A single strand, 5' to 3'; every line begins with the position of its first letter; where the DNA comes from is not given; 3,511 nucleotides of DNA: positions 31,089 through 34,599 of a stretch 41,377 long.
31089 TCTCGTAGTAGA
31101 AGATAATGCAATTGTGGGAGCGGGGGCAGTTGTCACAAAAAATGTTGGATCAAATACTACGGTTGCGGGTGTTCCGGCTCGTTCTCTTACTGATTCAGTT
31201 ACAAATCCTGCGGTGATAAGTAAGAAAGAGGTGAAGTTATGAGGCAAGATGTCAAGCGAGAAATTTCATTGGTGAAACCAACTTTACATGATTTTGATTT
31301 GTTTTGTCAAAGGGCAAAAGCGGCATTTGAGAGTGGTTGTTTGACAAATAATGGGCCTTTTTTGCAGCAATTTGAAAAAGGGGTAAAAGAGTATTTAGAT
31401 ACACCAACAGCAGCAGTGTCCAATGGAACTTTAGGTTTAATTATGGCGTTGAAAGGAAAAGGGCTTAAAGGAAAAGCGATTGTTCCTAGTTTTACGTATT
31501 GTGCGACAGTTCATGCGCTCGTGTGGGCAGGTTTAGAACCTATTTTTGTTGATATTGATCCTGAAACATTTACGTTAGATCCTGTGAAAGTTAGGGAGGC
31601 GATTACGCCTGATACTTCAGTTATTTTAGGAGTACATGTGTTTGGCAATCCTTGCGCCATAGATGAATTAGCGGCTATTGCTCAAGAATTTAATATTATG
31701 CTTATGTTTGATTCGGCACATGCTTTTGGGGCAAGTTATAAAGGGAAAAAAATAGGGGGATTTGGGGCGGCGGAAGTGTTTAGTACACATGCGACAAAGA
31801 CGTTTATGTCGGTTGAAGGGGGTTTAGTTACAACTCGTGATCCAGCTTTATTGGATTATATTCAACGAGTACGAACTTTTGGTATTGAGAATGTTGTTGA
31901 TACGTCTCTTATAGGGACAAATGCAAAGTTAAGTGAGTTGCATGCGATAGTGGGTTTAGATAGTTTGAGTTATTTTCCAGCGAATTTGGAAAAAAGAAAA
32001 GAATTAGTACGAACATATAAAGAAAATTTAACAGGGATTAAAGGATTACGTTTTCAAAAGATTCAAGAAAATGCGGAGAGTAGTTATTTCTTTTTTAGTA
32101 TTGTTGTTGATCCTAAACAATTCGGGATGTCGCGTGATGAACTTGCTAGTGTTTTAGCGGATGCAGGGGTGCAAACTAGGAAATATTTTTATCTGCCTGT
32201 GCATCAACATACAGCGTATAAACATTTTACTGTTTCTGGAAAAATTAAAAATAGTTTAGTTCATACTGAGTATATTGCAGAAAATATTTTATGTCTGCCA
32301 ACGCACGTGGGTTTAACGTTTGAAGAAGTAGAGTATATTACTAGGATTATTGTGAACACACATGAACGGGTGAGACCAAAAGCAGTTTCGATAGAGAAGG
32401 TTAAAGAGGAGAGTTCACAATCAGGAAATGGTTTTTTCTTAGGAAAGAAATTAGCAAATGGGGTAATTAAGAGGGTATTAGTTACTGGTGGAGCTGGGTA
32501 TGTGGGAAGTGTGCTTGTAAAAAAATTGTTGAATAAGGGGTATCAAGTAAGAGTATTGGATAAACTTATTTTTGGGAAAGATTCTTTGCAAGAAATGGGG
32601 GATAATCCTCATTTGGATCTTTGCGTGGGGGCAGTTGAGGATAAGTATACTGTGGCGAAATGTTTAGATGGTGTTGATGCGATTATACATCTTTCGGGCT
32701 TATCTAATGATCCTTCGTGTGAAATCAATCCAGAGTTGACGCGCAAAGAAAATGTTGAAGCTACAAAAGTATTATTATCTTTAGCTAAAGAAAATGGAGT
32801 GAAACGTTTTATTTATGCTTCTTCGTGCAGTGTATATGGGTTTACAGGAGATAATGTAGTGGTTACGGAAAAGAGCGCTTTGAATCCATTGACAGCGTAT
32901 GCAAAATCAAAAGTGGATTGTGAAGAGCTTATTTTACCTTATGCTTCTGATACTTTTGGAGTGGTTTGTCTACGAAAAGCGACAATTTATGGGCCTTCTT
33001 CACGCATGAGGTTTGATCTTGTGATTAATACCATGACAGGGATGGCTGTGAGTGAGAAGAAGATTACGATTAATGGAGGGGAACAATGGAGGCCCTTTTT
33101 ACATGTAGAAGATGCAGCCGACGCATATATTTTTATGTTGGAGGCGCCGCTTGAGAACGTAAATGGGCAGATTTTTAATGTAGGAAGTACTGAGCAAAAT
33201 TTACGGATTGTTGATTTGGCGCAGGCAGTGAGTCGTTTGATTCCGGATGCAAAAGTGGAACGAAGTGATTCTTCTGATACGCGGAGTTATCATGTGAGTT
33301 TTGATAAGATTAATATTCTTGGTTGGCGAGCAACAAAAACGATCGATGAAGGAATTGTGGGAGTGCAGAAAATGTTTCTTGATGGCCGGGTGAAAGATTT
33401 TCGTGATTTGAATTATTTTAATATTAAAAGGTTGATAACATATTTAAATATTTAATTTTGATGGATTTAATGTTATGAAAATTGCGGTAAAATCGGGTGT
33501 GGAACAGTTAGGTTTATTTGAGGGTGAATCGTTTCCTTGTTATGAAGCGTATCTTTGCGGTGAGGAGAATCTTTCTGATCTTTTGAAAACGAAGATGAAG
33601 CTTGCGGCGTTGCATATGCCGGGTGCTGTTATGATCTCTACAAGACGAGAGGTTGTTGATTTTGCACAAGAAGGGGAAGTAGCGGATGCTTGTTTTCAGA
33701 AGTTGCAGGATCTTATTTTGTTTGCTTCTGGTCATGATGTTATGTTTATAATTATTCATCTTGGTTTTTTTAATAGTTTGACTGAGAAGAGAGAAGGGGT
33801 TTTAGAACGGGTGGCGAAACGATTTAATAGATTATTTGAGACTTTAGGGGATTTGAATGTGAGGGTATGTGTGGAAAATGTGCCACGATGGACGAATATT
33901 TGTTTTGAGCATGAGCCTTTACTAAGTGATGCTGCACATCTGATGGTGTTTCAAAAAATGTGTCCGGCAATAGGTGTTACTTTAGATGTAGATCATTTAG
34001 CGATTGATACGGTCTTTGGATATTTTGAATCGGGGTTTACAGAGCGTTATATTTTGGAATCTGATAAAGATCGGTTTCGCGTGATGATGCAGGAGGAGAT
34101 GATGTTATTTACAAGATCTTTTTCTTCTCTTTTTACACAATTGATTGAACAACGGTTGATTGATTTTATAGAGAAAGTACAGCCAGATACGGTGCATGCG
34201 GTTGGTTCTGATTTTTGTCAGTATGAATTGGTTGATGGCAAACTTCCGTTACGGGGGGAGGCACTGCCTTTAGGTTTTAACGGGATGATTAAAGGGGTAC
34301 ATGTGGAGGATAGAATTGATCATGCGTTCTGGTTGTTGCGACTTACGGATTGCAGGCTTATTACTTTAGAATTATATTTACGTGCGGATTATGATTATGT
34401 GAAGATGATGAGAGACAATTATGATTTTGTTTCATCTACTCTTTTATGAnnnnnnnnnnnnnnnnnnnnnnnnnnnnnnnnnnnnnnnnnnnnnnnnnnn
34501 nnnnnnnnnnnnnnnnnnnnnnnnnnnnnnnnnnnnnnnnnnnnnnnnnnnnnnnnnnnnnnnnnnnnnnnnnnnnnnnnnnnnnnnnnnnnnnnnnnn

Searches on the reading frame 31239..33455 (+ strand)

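Call 17: search_protein_families(library=pfam, proteins=[window:31239-33455:+], max_evalue=0.001)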
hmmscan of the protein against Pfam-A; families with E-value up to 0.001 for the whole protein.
window:31239-33455:+ (738 aa): 10 families
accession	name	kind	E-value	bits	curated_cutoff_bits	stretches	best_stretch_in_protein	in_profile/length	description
PF01041.23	DegT_DnrJ_EryC1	-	1.3e-94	317.8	19.8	1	23-370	8-358/360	DegT/DnrJ/EryC1/StrS aminotransferase family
PF01370.27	Epimerase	-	1.5e-47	162.4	20.9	1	413-649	1-240/240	NAD dependent epimerase/dehydratase family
PF16363.11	GDP_Man_Dehyd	-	9.9e-30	104.5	27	1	414-706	1-329/332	GDP-mannose 4,6 dehydratase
PF01073.25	3Beta_HSD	-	3.5e-26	92.3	22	1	414-644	1-244/280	3-beta hydroxysteroid dehydrogenase/isomerase family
PF04321.23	RmlD_sub_bind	-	5.1e-16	59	27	1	412-667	2-230/287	RmlD substrate binding domain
PF02719.21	Polysacc_synt_2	-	3.8e-14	53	20.2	1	413-669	1-248/293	Polysaccharide biosynthesis protein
PF13460.12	NAD_binding_10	-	1.8e-13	51.2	27.2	1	417-562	1-128/184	NAD(P)H-binding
PF05368.20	NmrA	-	1.8e-10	41.3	27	1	411-529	3-107/298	NmrA-like family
PF07993.18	NAD_binding_4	-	1.7e-08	34.4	20.1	1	473-602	83-226/258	Male sterility protein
PF00155.27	Aminotran_1_2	-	5.3e-07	29.6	19.7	1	44-315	46-332/361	Aminotransferase class I and II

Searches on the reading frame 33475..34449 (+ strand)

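Call 17: search_protein_families(library=pfam, proteins=[window:33475-34449:+], max_evalue=0.001)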
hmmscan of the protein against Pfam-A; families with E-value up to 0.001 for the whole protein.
window:33475-34449:+ (324 aa): 1 family
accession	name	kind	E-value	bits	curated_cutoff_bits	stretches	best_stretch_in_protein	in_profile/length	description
PF01261.30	AP_endonuc_2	-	2.2e-07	31.3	31.1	1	61-177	53-164/249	Xylose isomerase-like TIM barrel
